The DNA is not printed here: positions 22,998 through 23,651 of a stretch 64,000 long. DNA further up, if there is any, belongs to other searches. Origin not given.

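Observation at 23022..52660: Recurring pattern: four compositionally foreign GC-rich single-gene cassettes with native-looking promoters, wedged between housekeeping operons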

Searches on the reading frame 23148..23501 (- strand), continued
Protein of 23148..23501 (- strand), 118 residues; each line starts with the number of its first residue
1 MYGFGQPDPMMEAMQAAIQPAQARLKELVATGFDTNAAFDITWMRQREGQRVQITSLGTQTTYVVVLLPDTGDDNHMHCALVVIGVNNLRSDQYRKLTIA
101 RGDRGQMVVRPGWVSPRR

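Call 73: list_cluster_members(proteins=[P0053, P0054, P0055, P0056, P0057, P0058, P0059, P0060, P0061, P0062])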
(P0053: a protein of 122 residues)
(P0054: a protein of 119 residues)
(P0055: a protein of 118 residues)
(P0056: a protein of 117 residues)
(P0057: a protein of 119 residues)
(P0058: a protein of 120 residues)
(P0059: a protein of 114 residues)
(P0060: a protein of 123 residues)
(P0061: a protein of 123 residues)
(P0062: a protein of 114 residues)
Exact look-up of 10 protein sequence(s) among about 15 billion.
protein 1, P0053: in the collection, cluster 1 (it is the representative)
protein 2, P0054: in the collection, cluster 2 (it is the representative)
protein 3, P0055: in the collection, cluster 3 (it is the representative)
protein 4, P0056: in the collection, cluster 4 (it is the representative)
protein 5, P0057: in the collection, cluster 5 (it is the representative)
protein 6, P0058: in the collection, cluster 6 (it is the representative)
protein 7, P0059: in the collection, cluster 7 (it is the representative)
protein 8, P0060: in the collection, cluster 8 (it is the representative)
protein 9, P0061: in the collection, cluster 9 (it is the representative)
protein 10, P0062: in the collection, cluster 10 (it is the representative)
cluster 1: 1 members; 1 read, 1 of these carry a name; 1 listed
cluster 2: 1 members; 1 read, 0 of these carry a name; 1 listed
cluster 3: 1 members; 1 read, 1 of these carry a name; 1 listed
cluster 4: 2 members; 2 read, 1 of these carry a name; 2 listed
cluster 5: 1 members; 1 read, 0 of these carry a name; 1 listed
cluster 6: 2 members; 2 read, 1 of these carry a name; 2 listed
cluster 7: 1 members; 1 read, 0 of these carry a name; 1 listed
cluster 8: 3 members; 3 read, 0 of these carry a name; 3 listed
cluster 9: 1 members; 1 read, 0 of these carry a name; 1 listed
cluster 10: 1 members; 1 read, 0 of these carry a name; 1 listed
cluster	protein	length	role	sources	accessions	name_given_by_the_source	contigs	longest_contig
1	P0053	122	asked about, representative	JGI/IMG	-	hypothetical protein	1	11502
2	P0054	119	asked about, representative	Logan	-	-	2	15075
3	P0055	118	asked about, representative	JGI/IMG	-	hypothetical protein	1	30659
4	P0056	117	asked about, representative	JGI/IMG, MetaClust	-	\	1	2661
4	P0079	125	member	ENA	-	-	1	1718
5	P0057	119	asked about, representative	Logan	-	-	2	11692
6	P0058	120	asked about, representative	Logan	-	-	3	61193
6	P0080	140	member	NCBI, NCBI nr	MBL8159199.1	hypothetical protein JNJ66_01955 [Candidatus Saccharibacteria bacterium] | hypothetical protein [Candidatus Saccharibacteria bacterium]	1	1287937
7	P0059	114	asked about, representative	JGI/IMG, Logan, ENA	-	-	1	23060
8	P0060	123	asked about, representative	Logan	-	-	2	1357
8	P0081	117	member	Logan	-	-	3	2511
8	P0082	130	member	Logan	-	-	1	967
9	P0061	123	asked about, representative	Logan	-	-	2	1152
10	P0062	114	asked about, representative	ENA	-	-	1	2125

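Call 77: search_protein_families(library=pfam, alignment_id=A8, max_evalue=0.1)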
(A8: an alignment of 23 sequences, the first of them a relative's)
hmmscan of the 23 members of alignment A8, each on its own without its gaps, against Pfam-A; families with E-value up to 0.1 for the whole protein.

A. member 1, P0001 (118 aa): 1 family
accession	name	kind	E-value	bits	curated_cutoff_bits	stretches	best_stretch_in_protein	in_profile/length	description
PF02575.21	YbaB_DNA_bd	-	0.049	14.2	25.5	1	11-55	4-48/91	YbaB/EbfC DNA-binding family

B. families by the number of members that match (of 23 scanned): 5 families
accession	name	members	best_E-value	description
PF17582.7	UL20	1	0.0058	Cytomegalovirus UL20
PF18190.7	Plk4_PB1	1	0.048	Polo-like Kinase 4 Polo Box 1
PF02575.21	YbaB_DNA_bd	1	0.049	YbaB/EbfC DNA-binding family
PF24032.1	YQBQ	1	0.069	YQBQ-like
PF23607.1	WZC_N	1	0.1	Tyrosine-protein kinase Wzc, N-terminal domain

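Call 78: search_protein_families(library=pfam, alignment_id=A3, max_evalue=0.1)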
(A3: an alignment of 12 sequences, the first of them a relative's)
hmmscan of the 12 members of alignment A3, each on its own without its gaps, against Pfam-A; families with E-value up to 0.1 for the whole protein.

A. member 1, P0006 (171 aa): 0 families

B. families by the number of members that match (of 12 scanned): 0 families

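Call 79: search_protein_families(library=padloc, max_evalue=0.1, proteins=[P0001, P0003, P0006])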
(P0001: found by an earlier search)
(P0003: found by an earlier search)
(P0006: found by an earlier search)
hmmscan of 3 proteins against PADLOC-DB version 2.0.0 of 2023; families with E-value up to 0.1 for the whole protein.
P0001 (118 aa): 0 families

P0003 (161 aa): 0 families

P0006 (171 aa): 0 families

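Call 80: search_protein_families(library=phrogs, max_evalue=0.1, proteins=[P0001, P0003, P0006])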
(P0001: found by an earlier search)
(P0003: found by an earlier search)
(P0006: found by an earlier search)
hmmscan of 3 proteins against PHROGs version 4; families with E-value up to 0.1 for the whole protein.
P0001 (118 aa): 0 families

P0003 (161 aa): 0 families

P0006 (171 aa): 0 families

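Call 82: find_related_loci(query=A5, collection=viral_contigs, flank=6000)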
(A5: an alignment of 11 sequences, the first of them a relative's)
Query A5 (171 aa) in viral_contigs; peptide patterns used: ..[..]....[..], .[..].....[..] (x = any residue, [..] = any of these).
60 stretches matched a pattern, but none encodes a relative of the query by tblastn (E <= 1e-3).

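Call 83: find_related_loci(query=A6, collection=viral_contigs, flank=6000)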
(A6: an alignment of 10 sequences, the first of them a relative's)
Query A6 (161 aa) in viral_contigs; peptide patterns used: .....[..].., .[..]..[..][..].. (x = any residue, [..] = any of these).
19 stretches matched a pattern, but none encodes a relative of the query by tblastn (E <= 1e-3).

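Call 84: find_related_loci(query=A7, collection=viral_contigs, flank=6000)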
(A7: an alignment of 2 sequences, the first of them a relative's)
Query A7 (118 aa) in viral_contigs; peptide patterns used: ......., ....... (x = any residue, [..] = any of these).
77 stretches matched a pattern, but none encodes a relative of the query by tblastn (E <= 1e-3).

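Call 93: search_dna_similar(query=P0006, collection=plasmids, mode=protein, max_evalue=0.01, max_rows=8)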
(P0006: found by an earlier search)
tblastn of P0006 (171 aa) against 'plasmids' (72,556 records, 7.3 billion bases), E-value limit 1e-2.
No match.

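Call 94: search_dna_similar(query=P0001, collection=plasmids, mode=protein, max_evalue=0.01, max_rows=8)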
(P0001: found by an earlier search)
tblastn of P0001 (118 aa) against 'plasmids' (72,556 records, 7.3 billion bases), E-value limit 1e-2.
No match.

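Call 95: search_dna_similar(query=P0003, collection=plasmids, mode=protein, max_evalue=0.01, max_rows=8)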
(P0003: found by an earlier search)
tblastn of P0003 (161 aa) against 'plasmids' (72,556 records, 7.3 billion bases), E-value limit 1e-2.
No match.

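Call 98: fold_search(model_id=the predicted structure, library=viral)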
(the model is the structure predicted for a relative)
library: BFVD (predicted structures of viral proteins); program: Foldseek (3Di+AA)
matches with E <= 10: 907; with E <= 0.001: 0
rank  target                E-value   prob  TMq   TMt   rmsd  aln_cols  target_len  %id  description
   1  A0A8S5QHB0            4.3e-02  0.69  0.20  0.25   8.6        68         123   10  Uncharacterized protein [Myoviridae sp. ctdNl2]
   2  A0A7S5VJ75            1.9e-01  0.28  0.15  0.17   9.8        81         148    7  (no name in the UniProt tables at hand)
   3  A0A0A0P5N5            1.9e-01  0.23  0.17  0.12   8.7        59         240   17  Putative recombination protein [Enterobacteria phage IME_EC2]
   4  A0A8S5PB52            1.9e-01  0.14  0.19  0.16   9.1       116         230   12  Uncharacterized protein [Myoviridae sp. ctBrv3]
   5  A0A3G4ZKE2            2.1e-01  0.41  0.19  0.14  10.9        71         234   10  Uncharacterized protein [Terrestrivirus sp.]
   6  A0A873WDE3            2.3e-01  0.15  0.21  0.22  14.6       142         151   14  Uncharacterized protein [Burkholderia phage Mana]
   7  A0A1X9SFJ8            3.6e-01  0.60  0.23  0.08   2.8        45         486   22  DNA polymerase [Acinetobacter phage WCHABP5]
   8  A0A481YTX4            3.6e-01  0.15  0.22  0.12   8.3       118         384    9  Zinc-RING finger domain protein [Marseillevirus LCMAC103]
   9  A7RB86                3.8e-01  0.15  0.22  0.35   8.7       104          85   13  (no name in the UniProt tables at hand)
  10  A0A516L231            3.8e-01  0.07  0.17  0.20  24.5       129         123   10  (no name in the UniProt tables at hand)
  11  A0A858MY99            4.1e-01  0.54  0.22  0.25   3.5        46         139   13  (no name in the UniProt tables at hand)
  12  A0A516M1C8            4.6e-01  0.30  0.18  0.17   9.3        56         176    7  (no name in the UniProt tables at hand)
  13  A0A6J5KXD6            4.6e-01  0.09  0.15  0.18  14.5        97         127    7  Sm-like domain containing protein [uncultured Caudovirales phage]
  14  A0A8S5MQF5            5.1e-01  0.07  0.12  0.04  14.1        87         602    7  GROUP II INTRON-ENCODED PROTEIN LTRA/RNA, GROUP II INTRONS, RIBONUCLEOPROTEIN.8A [Siphoviridae sp. ctA4S13]
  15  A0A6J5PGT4            5.5e-01  0.10  0.16  0.08  11.2        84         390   13  Uncharacterized protein [uncultured Caudovirales phage]
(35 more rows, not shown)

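Call 101: find_encoding_contigs(protein=P0058, flank=6000, max_places=2)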
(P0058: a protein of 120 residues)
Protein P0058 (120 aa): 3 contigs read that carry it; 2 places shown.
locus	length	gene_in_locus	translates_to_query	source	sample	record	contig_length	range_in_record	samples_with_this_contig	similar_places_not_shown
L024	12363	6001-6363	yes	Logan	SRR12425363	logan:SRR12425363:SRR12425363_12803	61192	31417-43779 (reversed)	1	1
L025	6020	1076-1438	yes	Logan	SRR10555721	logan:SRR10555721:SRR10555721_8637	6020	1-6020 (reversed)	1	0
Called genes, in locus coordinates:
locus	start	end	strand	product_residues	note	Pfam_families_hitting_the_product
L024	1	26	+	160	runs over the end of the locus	-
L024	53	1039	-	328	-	-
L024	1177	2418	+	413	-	PF05195:AMP_N, PF00557:Peptidase_M24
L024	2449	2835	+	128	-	PF04020:Phage_holin_4_2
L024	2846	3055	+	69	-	PF03840:SecG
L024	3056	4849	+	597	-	PF00496:SBP_bac_5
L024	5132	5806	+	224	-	-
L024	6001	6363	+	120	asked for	-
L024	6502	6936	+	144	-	-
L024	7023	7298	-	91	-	-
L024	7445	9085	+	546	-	PF01565:FAD_binding_4, PF02913:FAD-oxidase_C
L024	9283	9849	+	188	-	PF00588:SpoU_methylase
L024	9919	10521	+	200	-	PF18306:LDcluster4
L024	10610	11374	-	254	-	-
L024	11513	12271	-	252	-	-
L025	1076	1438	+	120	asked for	-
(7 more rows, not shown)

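Call 102: find_encoding_contigs(protein=P0055, flank=6000, max_places=2)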
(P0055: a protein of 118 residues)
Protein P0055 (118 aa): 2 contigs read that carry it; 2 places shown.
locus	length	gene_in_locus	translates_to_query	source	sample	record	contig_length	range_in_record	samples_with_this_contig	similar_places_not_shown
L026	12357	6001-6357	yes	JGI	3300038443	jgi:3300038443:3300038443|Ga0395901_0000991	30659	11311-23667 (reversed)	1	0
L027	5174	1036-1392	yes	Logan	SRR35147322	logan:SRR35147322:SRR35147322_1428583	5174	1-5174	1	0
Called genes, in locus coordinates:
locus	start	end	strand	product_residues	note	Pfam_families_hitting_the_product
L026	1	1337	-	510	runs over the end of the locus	-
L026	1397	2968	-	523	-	PF00989:PAS, PF08448:PAS_4, PF13426:PAS_9, PF00512:HisKA, PF02518:HATPase_c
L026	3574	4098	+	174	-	PF12645:HTH_16 (faint), PF04542:Sigma70_r2, PF08281:Sigma70_r4_2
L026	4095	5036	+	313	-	-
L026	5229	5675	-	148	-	-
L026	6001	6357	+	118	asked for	-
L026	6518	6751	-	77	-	PF10041:DUF2277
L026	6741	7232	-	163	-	PF03928:HbpS-like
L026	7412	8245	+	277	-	PF19264:DUF5907 (weak), PF26209:Phage_phiTE_241_C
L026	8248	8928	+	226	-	PF13385:Laminin_G_3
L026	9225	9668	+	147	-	-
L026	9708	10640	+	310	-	-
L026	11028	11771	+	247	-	-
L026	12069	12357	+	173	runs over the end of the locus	-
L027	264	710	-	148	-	-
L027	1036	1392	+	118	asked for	-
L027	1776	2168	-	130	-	PF03928:HbpS-like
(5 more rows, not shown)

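Call 107: find_encoding_contigs(protein=P0053, flank=6000, max_places=2)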
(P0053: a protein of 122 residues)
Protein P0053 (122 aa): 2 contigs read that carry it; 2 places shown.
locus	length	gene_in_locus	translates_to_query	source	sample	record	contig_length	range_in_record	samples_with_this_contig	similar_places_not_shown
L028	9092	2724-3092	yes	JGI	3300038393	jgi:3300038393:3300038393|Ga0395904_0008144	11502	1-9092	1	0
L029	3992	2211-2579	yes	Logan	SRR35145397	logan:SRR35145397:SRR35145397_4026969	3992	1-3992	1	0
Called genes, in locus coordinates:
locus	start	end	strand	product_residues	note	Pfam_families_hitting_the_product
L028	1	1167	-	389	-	?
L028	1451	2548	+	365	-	-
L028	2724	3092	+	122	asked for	-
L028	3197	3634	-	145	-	PF03372:Exo_endo_phos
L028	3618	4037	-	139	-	-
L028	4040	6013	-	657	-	PF00270:DEAD (faint), PF04851:ResIII, PF17757:UvrB_inter, PF27431:UvrB_3rd, PF00271:Helicase_C, PF12344:UvrB, PF02151:UVR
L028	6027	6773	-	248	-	-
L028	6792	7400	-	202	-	PF18306:LDcluster4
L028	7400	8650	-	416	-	-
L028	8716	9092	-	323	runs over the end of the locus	PF00294:PfkB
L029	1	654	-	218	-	?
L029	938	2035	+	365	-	-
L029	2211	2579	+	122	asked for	-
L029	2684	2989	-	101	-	-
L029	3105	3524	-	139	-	-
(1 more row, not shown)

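Call 108: find_encoding_contigs(protein=P0054, flank=6000, max_places=2)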
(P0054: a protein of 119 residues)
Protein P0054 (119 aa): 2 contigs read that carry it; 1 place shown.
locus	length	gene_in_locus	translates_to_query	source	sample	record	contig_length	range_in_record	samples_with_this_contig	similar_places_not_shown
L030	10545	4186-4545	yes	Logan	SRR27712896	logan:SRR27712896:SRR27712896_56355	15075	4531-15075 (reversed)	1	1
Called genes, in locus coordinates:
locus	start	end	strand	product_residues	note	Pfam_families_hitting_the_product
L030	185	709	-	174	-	PF13302:Acetyltransf_3, PF13420:Acetyltransf_4 (weak), PF00583:Acetyltransf_1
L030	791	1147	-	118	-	-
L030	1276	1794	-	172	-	-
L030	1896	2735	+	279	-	-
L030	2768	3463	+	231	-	PF12833:HTH_18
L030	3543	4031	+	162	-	PF06983:3-dmu-9_3-mt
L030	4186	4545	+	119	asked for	-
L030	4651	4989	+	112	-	-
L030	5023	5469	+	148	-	-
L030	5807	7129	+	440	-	PF13393:tRNA-synt_His, PF00587:tRNA-synt_2b (weak), PF03129:HGTP_anticodon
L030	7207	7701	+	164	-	-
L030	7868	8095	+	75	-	-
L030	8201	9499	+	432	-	PF05697:Trigger_N, PF00254:FKBP_C, PF05698:Trigger_C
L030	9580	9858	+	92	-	-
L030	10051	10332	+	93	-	-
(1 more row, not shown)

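Call 116: search_protein_families(library=pfam, max_evalue=0.001, proteins=[L017:4188-5603:-, L018:46-474:-, L018:1377-1673:+, L018:1701-2255:+, L018:2314-2931:+, L019:21-557:+, L019:1682-2098:+, L019:2139-2807:+, L019:2845-3378:+])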
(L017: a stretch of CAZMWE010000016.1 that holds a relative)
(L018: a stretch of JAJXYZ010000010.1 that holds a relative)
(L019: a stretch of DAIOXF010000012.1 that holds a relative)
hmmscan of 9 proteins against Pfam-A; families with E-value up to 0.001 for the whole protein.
L017:4188-5603:- (471 aa): 7 families
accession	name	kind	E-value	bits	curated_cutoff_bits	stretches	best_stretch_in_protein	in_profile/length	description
PF02518.31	HATPase_c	-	9.4e-31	107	26.4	1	311-419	2-109/111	Histidine kinase-, DNA gyrase B-, and HSP90-like ATPase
PF00512.31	HisKA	-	1.8e-14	53.9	26.9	1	177-245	1-66/66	His Kinase A (phospho-acceptor) domain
PF00989.32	PAS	-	2.1e-11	44.2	22.6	1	57-168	6-113/113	PAS fold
PF13426.13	PAS_9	-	5.8e-11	43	27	1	62-170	1-103/103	PAS domain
PF08448.16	PAS_4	-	7.9e-07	29.7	23.1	1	58-172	1-109/110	PAS fold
PF13188.13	PAS_8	-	7.4e-06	26.1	21.8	1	57-108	6-54/65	PAS domain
PF13589.12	HATPase_c_3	-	0.00021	21.8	25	1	316-391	4-81/137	Histidine kinase-, DNA gyrase B-, and HSP90-like ATPase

L018:46-474:- (142 aa): 2 families
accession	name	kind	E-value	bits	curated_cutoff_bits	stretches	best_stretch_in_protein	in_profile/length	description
PF00011.27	HSP20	-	1.8e-21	76.6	20.8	1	40-136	3-101/102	Hsp20/alpha crystallin family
PF17886.7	ArsA_HSP20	-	3.1e-07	30.3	22.5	1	44-122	2-62/63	HSP20-like domain found in ArsA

L018:1377-1673:+ (98 aa): 1 family
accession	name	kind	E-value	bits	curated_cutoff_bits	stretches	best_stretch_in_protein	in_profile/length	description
PF02325.22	YGGT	-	3e-07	31.2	27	1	11-87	5-68/70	YGGT family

L018:1701-2255:+ (184 aa): 1 family
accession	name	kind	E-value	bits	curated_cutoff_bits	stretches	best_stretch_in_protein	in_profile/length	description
PF01872.23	RibD_C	-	4.6e-23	82.5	24.1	1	3-172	2-193/197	RibD C-terminal domain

L018:2314-2931:+ (205 aa): 1 family
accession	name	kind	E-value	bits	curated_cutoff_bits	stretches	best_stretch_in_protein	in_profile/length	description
PF02698.23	DUF218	-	1.5e-21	77.1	27.6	1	7-162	2-131/133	DUF218 domain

L019:21-557:+ (178 aa): 2 families
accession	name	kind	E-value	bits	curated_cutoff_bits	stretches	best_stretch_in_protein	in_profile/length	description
PF01145.31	Band_7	-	6.3e-27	95.2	23.6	1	2-121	53-176/176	SPFH domain / Band 7 family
PF13421.11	Band_7_1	-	7.4e-07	29.4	24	1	49-105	152-208/211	SPFH domain-Band 7 family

L019:1682-2098:+ (138 aa): 1 family
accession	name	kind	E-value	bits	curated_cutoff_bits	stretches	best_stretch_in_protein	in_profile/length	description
PF01230.28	HIT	-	4.8e-10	40.4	21.5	1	15-104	7-96/98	HIT domain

L019:2139-2807:+ (222 aa): 2 families
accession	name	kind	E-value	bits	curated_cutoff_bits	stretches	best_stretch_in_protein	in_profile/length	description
PF13419.12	HAD_2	-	5.9e-12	46.5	23.8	1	12-183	2-166/178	Haloacid dehalogenase-like hydrolase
PF00702.32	Hydrolase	-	5.6e-11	43.6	26.4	1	8-182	1-184/191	haloacid dehalogenase-like hydrolase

L019:2845-3378:+ (177 aa): 1 family
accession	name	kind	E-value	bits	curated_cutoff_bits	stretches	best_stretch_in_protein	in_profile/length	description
PF01931.24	NTPase_I-T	-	7e-41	140.2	25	1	6-170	1-162/162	Protein of unknown function DUF84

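Call 117: search_solved_structures(query=A8, max_evalue=1)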
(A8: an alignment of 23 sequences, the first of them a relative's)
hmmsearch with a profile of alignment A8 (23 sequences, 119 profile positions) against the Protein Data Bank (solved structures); distinct sequences matched with E-value up to 1: 7.
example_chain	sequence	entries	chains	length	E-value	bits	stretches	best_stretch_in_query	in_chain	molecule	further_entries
9mdz_E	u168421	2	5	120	0.06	16.8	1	30-96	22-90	anti-IL23R VHH | VHH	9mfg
1avg_I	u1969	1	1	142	0.22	14.9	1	12-74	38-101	TRIABIN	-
5odb_A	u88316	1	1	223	0.49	13.8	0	29-100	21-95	D10 Fab fragment - heavy chain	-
4nc0_B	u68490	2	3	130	0.51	13.8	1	37-97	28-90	A26.8 VHH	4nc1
5xty_A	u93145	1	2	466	0.69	13.3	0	52-111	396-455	11S globulin isoform 1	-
4nbz_B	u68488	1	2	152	0.73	13.3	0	37-97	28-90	A26.8 VHH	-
5wpw_A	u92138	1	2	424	0.8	13.1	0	52-111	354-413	11S globulin isoform 1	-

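Call 118: search_solved_structures(query=A6, max_evalue=1)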
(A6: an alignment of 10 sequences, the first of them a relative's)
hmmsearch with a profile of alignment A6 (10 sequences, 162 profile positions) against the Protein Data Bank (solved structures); distinct sequences matched with E-value up to 1: 1.
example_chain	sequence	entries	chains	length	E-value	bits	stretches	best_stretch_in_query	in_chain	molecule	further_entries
6wmk_A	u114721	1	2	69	0.28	14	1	128-160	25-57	Beta sheet heterodimer LHD29 - Chain A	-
